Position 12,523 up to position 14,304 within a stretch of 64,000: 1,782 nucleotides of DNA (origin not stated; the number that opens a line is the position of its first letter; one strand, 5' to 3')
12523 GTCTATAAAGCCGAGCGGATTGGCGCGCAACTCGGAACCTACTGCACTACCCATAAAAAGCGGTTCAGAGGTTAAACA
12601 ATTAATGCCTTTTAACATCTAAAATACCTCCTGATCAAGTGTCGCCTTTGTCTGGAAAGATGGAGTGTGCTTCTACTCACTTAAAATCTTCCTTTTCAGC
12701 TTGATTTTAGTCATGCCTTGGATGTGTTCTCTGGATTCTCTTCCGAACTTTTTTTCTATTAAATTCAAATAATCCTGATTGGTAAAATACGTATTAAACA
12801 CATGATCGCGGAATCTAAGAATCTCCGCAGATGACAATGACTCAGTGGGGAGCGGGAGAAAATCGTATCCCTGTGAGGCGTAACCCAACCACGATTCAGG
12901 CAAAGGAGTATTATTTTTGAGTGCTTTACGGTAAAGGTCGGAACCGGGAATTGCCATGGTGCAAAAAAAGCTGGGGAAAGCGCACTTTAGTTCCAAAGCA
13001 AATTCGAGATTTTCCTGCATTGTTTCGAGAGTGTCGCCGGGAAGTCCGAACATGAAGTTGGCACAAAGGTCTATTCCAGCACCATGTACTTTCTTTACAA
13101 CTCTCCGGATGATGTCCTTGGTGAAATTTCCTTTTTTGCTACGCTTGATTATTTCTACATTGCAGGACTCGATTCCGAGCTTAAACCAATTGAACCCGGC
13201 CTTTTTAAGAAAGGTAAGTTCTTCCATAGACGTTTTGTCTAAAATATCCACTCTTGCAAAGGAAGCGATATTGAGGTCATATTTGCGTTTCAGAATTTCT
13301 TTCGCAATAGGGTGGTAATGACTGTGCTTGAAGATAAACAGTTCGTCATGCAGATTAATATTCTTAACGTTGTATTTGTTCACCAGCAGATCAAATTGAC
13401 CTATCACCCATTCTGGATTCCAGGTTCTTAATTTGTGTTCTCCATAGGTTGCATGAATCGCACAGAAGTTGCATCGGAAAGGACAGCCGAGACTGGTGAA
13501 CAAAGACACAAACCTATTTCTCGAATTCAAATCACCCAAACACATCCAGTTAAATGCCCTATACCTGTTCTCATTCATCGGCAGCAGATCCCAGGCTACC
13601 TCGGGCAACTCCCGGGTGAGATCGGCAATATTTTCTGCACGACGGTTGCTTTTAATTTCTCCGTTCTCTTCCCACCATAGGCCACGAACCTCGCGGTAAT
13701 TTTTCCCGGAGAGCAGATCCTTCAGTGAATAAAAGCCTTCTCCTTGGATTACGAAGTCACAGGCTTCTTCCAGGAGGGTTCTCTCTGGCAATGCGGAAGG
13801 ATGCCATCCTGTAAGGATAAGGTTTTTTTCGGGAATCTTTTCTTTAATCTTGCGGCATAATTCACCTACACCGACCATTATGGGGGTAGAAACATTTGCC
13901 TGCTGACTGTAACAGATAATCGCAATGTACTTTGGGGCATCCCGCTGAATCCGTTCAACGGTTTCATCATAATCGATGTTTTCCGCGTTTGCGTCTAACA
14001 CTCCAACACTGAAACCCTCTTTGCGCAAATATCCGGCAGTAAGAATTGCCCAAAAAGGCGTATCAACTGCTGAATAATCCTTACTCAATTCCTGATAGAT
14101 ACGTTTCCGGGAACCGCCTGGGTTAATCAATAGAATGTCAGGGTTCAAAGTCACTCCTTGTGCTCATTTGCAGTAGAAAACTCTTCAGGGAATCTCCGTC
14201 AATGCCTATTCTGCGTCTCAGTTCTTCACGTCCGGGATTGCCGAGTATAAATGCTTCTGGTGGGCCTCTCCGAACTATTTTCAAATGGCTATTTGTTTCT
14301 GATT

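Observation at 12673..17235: Four-gene core: a split transketolase sandwiched between two B12-radical-SAM paralogs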

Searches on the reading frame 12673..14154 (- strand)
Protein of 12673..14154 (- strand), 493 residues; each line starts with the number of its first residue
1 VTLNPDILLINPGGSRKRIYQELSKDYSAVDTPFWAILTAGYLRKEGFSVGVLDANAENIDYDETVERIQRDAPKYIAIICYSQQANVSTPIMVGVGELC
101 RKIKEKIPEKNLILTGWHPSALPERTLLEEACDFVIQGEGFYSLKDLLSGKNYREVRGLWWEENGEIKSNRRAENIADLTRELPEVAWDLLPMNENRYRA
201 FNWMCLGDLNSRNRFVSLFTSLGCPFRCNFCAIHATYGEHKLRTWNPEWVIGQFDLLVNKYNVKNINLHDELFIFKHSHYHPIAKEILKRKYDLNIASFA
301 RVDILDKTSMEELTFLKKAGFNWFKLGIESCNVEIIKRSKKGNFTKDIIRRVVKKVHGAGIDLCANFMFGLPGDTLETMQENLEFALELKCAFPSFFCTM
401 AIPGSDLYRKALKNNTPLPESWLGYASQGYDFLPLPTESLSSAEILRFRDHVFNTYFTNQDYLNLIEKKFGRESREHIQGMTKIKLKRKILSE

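Call 4: search_protein_families(library=pfam, proteins=[window:12673-14154:-], max_evalue=0.001)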
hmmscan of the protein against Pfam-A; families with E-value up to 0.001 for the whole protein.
window:12673-14154:- (493 aa): 2 families
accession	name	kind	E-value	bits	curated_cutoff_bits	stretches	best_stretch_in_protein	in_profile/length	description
PF04055.27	Radical_SAM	-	4.5e-17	63.2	29.5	1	221-386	4-166/166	Radical SAM superfamily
PF02310.24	B12-binding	-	1.4e-11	44.7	32.1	1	33-145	14-118/121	B12 binding domain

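Call 5: search_protein_families(library=ncbifam, proteins=[window:12673-14154:-], max_evalue=0.001)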
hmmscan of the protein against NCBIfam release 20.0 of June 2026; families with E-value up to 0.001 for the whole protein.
window:12673-14154:- (493 aa): 27 families (the best 25 are shown)
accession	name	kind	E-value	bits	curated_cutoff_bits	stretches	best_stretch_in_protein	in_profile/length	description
TIGR03471.1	HpnJ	equivalog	1e-46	159.8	577.6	1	33-466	34-442/472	hopanoid biosynthesis associated radical SAM protein HpnJ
TIGR02026.1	BchE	equivalog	5.4e-32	111.3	481.35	1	32-392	21-368/497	magnesium-protoporphyrin IX monomethyl ester anaerobic oxidative cyclase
TIGR04072.2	rSAM_ladder_B12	equivalog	8.2e-29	100.5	360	1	212-415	177-376/443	lipid biosynthesis B12-binding/radical SAM protein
NF038361.1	rSAM_Sden_1168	equivalog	1.4e-25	89.9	575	1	37-418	89-480/560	Sden_1168 family B12-binding radical SAM P-methyltransferase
TIGR04385.1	B12_rSAM_cofa1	equivalog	1.6e-22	80.3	450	1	36-385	23-360/438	B12 lower ligand biosynthesis radical SAM protein BzaD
TIGR04479.1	bcpD_PhpK_rSAM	subfamily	2e-21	75.9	600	1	212-390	238-410/504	PhpK family radical SAM P-methyltransferase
NF050148.1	rSAM_ApyD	equivalog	3.6e-18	65.3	750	1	100-385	94-362/645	RiPP biosynthesis radical SAM protein ApyD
TIGR03975.1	rSAM_ocin_1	subfamily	1e-16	60.6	281.85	1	64-384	119-425/606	RiPP maturation radical SAM C-methyltransferase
NF033070.1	rSAM_AprD4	equivalog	1.6e-15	56.9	500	1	211-413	192-392/456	AprD4 family radical SAM diol-dehydratase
TIGR04295.1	B12_rSAM_oligo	hypoth_equivalog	3.8e-15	55.5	400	1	39-334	31-307/422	TIGR04295 family B12-binding domain-containing radical SAM protein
TIGR04013.1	B12_SAM_MJ_1487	hypoth_equivalog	2.8e-14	52.8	251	1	57-238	26-174/382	TIGR04013 family B12-binding domain/radical SAM domain-containing protein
TIGR04367.1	HpnR_B12_rSAM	equivalog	2.3e-13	49.5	650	1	39-342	28-307/490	hopanoid C-3 methylase HpnR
TIGR04014.1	B12_SAM_MJ_0865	equivalog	3e-12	46.1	360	1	97-416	58-363/434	methyl-coenzyme M reductase glutamine C-methyltransferase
NF040542.1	rSAM_RCCLKC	equivalog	5.1e-11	42.4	450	1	41-385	21-346/423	arsinothricin biosynthesis radical SAM protein ArsL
NF045585.1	rSAM_slr0320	equivalog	6e-11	41.5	775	1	135-393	165-413/511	photosystem II high light acclimation radical SAM protein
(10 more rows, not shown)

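Call 12: find_homologous_proteins(query=window:12673-14154:-, max_evalue=1e-20)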
Query window:12673-14154:- (493 aa): 4935 proteins with E <= 1e-20 among 8000 candidates; the best 120 are listed.
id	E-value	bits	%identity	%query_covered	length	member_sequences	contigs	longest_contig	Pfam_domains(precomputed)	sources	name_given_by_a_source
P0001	0.0e+0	1098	95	100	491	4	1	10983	PF04055.28,PF02310.25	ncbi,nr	ncbi:MAG: radical SAM protein [Deltaproteobacteria bacterium]|nr:radical SAM protein [Deltaproteobac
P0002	0.0e+0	1027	88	100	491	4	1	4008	PF04055.28,PF02310.25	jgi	-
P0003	9.2e-298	1006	86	100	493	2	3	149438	PF04055.28,PF02310.25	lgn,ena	-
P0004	8.7e-296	999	86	99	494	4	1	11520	PF04055.28,PF02310.25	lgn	-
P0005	1.2e-295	999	86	100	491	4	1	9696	PF04055.28,PF02310.25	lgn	-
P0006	3.4e-295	997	86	100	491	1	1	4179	PF04055.28,PF02310.25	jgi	jgi:anaerobic magnesium-protoporphyrin IX monomethyl ester cyclase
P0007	2.6e-293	991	85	99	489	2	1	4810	PF04055.28,PF02310.25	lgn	-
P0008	3.4e-292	988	85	100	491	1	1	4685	PF04055.28,PF02310.25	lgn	-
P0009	1.5e-290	982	84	100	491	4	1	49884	PF04055.28,PF02310.25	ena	-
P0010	4.4e-290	981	84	99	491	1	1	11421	PF04055.28,PF02310.25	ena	-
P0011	5.5e-287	970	83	99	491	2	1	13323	PF04055.28,PF02310.25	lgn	-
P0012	1.1e-285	966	81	100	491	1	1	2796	PF04055.28,PF02310.25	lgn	-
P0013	9.8e-285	963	81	100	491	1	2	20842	PF04055.28,PF02310.25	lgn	-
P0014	3.9e-274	928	79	100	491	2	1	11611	PF04055.28,PF02310.25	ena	-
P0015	2.0e-272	922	78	100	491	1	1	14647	PF04055.28,PF02310.25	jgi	jgi:anaerobic magnesium-protoporphyrin IX monomethyl ester cyclase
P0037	9.5e-222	755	63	100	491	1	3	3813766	PF04055.28,PF02310.25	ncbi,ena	-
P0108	5.6e-209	713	60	99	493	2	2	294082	PF04055.28,PF02310.25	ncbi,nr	ncbi:MAG: radical SAM protein [Geobacteraceae bacterium]|nr:radical SAM protein [Geobacteraceae bact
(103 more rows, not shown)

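Call 17: find_encoding_contigs(protein=P0037, flank=10000, max_places=2)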
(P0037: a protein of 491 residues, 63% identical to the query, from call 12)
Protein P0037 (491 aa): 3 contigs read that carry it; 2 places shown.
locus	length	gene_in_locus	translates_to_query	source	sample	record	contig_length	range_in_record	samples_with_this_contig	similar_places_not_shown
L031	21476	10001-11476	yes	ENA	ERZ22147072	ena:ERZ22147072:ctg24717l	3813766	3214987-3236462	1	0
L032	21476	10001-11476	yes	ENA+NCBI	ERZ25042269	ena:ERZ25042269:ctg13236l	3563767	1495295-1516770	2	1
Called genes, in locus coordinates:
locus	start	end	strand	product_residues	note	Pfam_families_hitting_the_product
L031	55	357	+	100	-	PF13518:HTH_28, PF13551:HTH_29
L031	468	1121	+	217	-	PF00665:rve, PF13683:rve_3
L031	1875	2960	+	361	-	PF00535:Glycos_transf_2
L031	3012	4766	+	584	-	-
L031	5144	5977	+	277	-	PF00456:Transketolase_N, PF13292:DXP_synthase_N (faint), PF00676:E1_dh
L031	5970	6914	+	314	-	PF02779:Transket_pyr, PF02780:Transketolase_C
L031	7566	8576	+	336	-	PF01370:Epimerase, PF02719:Polysacc_synt_2, PF04321:RmlD_sub_bind (weak), PF07993:NAD_binding_4 (weak), PF16363:GDP_Man_Dehyd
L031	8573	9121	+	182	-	PF00293:NUDIX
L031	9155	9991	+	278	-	PF05050:Methyltransf_21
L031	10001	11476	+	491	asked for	PF02310:B12-binding, PF04055:Radical_SAM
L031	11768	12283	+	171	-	PF00908:dTDP_sugar_isom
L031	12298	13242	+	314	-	-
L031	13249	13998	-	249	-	PF00483:NTP_transferase, PF12804:NTP_transf_3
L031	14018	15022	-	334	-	PF00288:GHMP_kinases_N, PF08544:GHMP_kinases_C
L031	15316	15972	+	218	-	-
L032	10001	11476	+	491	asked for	PF02310:B12-binding, PF04055:Radical_SAM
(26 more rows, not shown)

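Call 18: find_encoding_contigs(protein=P0108, flank=10000, max_places=2)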
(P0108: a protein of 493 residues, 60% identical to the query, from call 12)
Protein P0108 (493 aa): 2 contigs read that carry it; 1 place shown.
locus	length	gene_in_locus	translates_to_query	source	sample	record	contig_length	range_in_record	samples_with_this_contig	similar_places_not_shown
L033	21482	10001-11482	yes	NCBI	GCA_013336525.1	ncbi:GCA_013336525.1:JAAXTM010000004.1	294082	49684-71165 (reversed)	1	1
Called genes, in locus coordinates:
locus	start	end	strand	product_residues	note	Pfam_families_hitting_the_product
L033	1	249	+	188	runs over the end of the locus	PF13578:Methyltransf_24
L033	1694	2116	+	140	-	-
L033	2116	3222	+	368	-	PF01041:DegT_DnrJ_EryC1, PF00155:Aminotran_1_2 (faint)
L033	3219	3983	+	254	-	PF03848:TehB (weak), PF13489:Methyltransf_23 (weak), PF13847:Methyltransf_31, PF08241:Methyltransf_11, PF08242:Methyltransf_12, PF13649:Methyltransf_25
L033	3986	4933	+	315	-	PF01073:3Beta_HSD, PF01370:Epimerase, PF04321:RmlD_sub_bind, PF05368:NmrA (weak), PF16363:GDP_Man_Dehyd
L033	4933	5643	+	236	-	PF00483:NTP_transferase, PF12804:NTP_transf_3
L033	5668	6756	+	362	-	PF00288:GHMP_kinases_N, PF08544:GHMP_kinases_C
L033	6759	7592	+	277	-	PF00456:Transketolase_N, PF13292:DXP_synthase_N, PF00676:E1_dh (weak)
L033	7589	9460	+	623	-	PF02779:Transket_pyr, PF02780:Transketolase_C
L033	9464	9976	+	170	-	PF00908:dTDP_sugar_isom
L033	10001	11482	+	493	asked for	PF02310:B12-binding, PF04055:Radical_SAM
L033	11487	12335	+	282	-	PF02475:TRM5-TYW2_MTfase (weak), PF05050:Methyltransf_21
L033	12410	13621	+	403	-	-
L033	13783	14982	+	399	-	PF00919:UPF0004, PF04055:Radical_SAM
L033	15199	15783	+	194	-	PF05711:TylF, PF13578:Methyltransf_24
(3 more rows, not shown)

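Call 23: find_related_loci(query=A1, collection=genome_contigs, flank=10000)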
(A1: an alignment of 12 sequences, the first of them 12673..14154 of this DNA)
Query A1 (493 aa) in genome_contigs; peptide patterns used: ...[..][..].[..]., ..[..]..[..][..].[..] (x = any residue, [..] = any of these).
599 stretches matched a pattern (row limit reached: there are more); 579 encode a relative of the query (tblastn E <= 1e-3); the best 80 are kept; 80 distinct loci.
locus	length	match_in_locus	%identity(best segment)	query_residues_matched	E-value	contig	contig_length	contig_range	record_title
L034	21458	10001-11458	68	6-493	0e+0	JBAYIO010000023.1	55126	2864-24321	MAG: Victivallaceae bacterium isolate SO_2016_GW1_32 scaffold01174_OW334_2016, whole genome shotgun sequence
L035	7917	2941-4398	67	6-493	0e+0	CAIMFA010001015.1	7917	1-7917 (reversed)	MAG: uncultured Lentisphaeria bacterium isolate Umea_bin-02975 genome assembly, contig: bin-02975:1015/1030, whole genom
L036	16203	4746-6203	67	6-493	0e+0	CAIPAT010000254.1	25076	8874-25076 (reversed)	MAG: uncultured Lentisphaeria bacterium isolate LJ_bin-1925 genome assembly, contig: bin-1925:254/465, whole genome shot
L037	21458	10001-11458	65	6-493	0e+0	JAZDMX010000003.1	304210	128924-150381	MAG: Candidatus Omnitrophota bacterium isolate MEGAHIT-group-0.683 k141_13961104, whole genome shotgun sequence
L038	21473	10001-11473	62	1-493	0e+0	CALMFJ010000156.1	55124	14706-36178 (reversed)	MAG TPA_asm: uncultured proteobacterium isolate SRR8868559_bin.50_CONCOCT_v1.1_MAG genome assembly, contig: ERZ1645192.1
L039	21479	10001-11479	60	1-493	0e+0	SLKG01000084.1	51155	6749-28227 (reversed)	MAG: Kiritimatiellae bacterium isolate CSSed165cm_264 CSSed16-5cm-582, whole genome shotgun sequence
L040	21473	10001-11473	63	1-493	0e+0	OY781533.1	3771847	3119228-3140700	MAG: Planctomycetota bacterium isolate 5c15c3fa-c5a4-4479-8b82-14142e451f6c genome assembly, chromosome: 1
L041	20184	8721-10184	63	4-493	0e+0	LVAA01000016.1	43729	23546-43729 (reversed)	MAG: Syntrophobacterales bacterium Delta_02 Delta_02_contig_3246, whole genome shotgun sequence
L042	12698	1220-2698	62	1-493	0e+0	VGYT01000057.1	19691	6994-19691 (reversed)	MAG: Planctomycetota bacterium isolate M_DeepCast_400m_m2_048 M_DeepCast_400m_m2_048_Ga0194112_10004230, whole genome sh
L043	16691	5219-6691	61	1-493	0e+0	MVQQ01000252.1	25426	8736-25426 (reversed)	MAG: Syntrophorhabdus sp. PtaB.Bin184 A4E61_contig000252, whole genome shotgun sequence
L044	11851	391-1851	62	6-493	0e+0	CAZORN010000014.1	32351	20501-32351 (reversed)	MAG TPA_asm: uncultured Victivallales bacterium isolate SRP220891_co2_90 genome assembly, contig: NODE_2037_length_32351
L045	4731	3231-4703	60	1-491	0e+0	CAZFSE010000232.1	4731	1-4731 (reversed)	MAG TPA_asm: uncultured Verrucomicrobiota bacterium isolate binchicken_co269_230 genome assembly, contig: NODE_19156_len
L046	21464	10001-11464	60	6-493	0e+0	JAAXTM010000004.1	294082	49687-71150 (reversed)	MAG: Geobacteraceae bacterium isolate W4_Combined_metabat1_071 W4_Combined_metabat1_071_NODE_9, whole genome shotgun seq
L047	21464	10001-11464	59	6-493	0e+0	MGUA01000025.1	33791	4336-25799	MAG: Elusimicrobia bacterium GWB2_63_22 gwb2_scaffold_444, whole genome shotgun sequence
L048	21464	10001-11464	60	6-493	0e+0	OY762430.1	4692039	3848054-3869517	MAG: Geopsychrobacteraceae bacterium isolate 31ebb314-3b6f-4c34-9fd3-1c731cc0fcc3 genome assembly, chromosome: 1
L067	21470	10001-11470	46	4-493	2e-142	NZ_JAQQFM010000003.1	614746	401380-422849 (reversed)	Herbaspirillum lusitanum strain RL21-008-BIB-A 3, whole genome shotgun sequence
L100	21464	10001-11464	44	6-493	5e-138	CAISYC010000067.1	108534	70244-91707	MAG: uncultured beta proteobacterium isolate MJ-time_bin-8966 genome assembly, contig: bin-8966:67/74, whole genome shot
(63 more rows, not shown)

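Call 34: search_solved_structures(query=window:12673-14154:-, max_evalue=0.01)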
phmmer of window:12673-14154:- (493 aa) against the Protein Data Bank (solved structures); distinct sequences matched with E-value up to 0.01: 7.
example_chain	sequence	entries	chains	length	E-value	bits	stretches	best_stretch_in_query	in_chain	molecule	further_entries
6fd2_B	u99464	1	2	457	3.5e-10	42.4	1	212-412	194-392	Putative apramycin biosynthetic oxidoreductase 4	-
9ccb_A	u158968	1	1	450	4.3e-08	35.5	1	210-411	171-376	Radical SAM core domain-containing protein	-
9p2u_A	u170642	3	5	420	0.0024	19.8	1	291-411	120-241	Radical S-adenosylmethionine methyltransferase NocN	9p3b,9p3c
6iad_A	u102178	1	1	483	0.0029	19.5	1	307-384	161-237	Histone acetyltransferase, ELP3 family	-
6wte_A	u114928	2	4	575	0.003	19.5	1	212-393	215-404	B12-binding domain-containing protein | Tryptophan-C2-methyltransferase containing B12-binding domain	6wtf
6iaz_A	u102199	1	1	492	0.003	19.5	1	307-384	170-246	Histone acetyltransferase, ELP3 family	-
6ia8_A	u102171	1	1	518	0.0032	19.4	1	307-384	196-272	Histone acetyltransferase, ELP3 family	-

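Call 44: find_encoding_contigs(protein=P0003, flank=10000, max_places=2)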
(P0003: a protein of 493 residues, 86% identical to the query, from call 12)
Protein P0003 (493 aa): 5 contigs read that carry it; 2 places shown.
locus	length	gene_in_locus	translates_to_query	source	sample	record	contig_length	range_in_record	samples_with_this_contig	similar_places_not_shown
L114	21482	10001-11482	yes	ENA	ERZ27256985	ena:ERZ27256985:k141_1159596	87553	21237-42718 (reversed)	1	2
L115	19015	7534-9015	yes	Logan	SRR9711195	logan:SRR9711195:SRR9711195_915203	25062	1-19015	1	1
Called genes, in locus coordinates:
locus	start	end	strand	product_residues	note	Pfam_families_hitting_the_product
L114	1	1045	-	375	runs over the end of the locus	PF00990:GGDEF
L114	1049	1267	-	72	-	-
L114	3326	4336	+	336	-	PF01073:3Beta_HSD, PF01370:Epimerase, PF02719:Polysacc_synt_2, PF04321:RmlD_sub_bind (weak), PF07993:NAD_binding_4, PF16363:GDP_Man_Dehyd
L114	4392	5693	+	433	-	PF02310:B12-binding (weak), PF04055:Radical_SAM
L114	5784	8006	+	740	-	PF04055:Radical_SAM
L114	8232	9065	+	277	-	PF00456:Transketolase_N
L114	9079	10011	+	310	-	PF02779:Transket_pyr, PF02780:Transketolase_C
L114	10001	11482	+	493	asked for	PF02310:B12-binding, PF04055:Radical_SAM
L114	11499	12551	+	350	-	-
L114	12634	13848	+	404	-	PF00155:Aminotran_1_2 (weak), PF01041:DegT_DnrJ_EryC1, PF01212:Beta_elim_lyase (weak)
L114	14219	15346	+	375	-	PF00288:GHMP_kinases_N, PF08544:GHMP_kinases_C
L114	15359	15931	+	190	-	PF28549:NDPSase_N, PF00293:NUDIX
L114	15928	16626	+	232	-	PF00483:NTP_transferase, PF12804:NTP_transf_3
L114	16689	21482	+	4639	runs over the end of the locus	PF00535:Glycos_transf_2, PF02310:B12-binding, PF04055:Radical_SAM, PF01075:Glyco_transf_9, PF08241:Methyltransf_11, PF00535:Glycos_transf_2, PF00535:Glycos_transf_2, PF13641:Glyco_tranf_2_3, +19 more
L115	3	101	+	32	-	?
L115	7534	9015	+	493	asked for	PF02310:B12-binding, PF04055:Radical_SAM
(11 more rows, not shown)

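Call 45: find_encoding_contigs(protein=P0001, flank=10000, max_places=1)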
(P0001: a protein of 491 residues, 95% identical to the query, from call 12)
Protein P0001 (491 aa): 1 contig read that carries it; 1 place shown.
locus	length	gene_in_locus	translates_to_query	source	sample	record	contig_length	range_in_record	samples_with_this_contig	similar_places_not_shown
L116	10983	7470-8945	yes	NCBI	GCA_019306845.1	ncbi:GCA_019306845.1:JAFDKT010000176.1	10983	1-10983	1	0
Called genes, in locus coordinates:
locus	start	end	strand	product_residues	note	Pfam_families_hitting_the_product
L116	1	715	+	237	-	PF01370:Epimerase, PF16363:GDP_Man_Dehyd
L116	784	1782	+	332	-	PF00288:GHMP_kinases_N, PF08544:GHMP_kinases_C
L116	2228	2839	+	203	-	PF00293:NUDIX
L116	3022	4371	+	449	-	PF02310:B12-binding (weak), PF04055:Radical_SAM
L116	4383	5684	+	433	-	PF02310:B12-binding (weak), PF04055:Radical_SAM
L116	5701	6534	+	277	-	PF00456:Transketolase_N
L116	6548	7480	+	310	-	PF02779:Transket_pyr, PF02780:Transketolase_C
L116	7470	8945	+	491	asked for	PF02310:B12-binding, PF04055:Radical_SAM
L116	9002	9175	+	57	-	-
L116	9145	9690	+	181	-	-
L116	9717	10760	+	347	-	-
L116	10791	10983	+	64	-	PF01041:DegT_DnrJ_EryC1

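Call 47: search_dna_similar(query=window:12673-14154:-, collection=plasmids, mode=protein, max_evalue=1e-30, max_rows=25)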
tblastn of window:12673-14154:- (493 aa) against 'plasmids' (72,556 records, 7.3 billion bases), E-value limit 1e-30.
Records with a match: 7; places in all: 7; records where one place covers at least 80% of the query: 7.
Best place of each record, by identity: <60% 7.
By first word of the organism name: Azospirillum 3; Lawsonia 3; Solidesulfovibrio 1.
By predicted mobility (MOB-suite, as given by PLSDB): non-mobilizable 7.
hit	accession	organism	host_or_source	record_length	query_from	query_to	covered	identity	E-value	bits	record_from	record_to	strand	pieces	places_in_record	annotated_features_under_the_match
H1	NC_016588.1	Azospirillum lipoferum 4B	-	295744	1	491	100%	42.5%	4e-133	432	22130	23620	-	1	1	radical SAM protein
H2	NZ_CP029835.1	Azospirillum ramasamyi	single cell,Cow dung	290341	1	491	100%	42.5%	9e-133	431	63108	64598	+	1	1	radical SAM protein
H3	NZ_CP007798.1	Azospirillum argentinense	Triticum aestivum L.,Root,wheat ...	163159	1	489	99%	42.4%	6e-121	397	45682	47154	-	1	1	B12-binding domain-containing radical SAM protein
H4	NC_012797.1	Solidesulfovibrio magneticus RS-1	-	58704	6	488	98%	39.3%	6e-108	359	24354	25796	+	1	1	radical SAM protein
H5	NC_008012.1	Lawsonia intracellularis PHE/MN1-00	Sus scrofa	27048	33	492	93%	25.8%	1e-32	140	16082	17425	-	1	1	radical SAM protein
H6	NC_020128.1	Lawsonia intracellularis N343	-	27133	33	492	93%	25.8%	1e-32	140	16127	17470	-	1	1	radical SAM protein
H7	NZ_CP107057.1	Lawsonia intracellularis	-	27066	33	492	93%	25.8%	1e-32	139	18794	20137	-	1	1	radical SAM protein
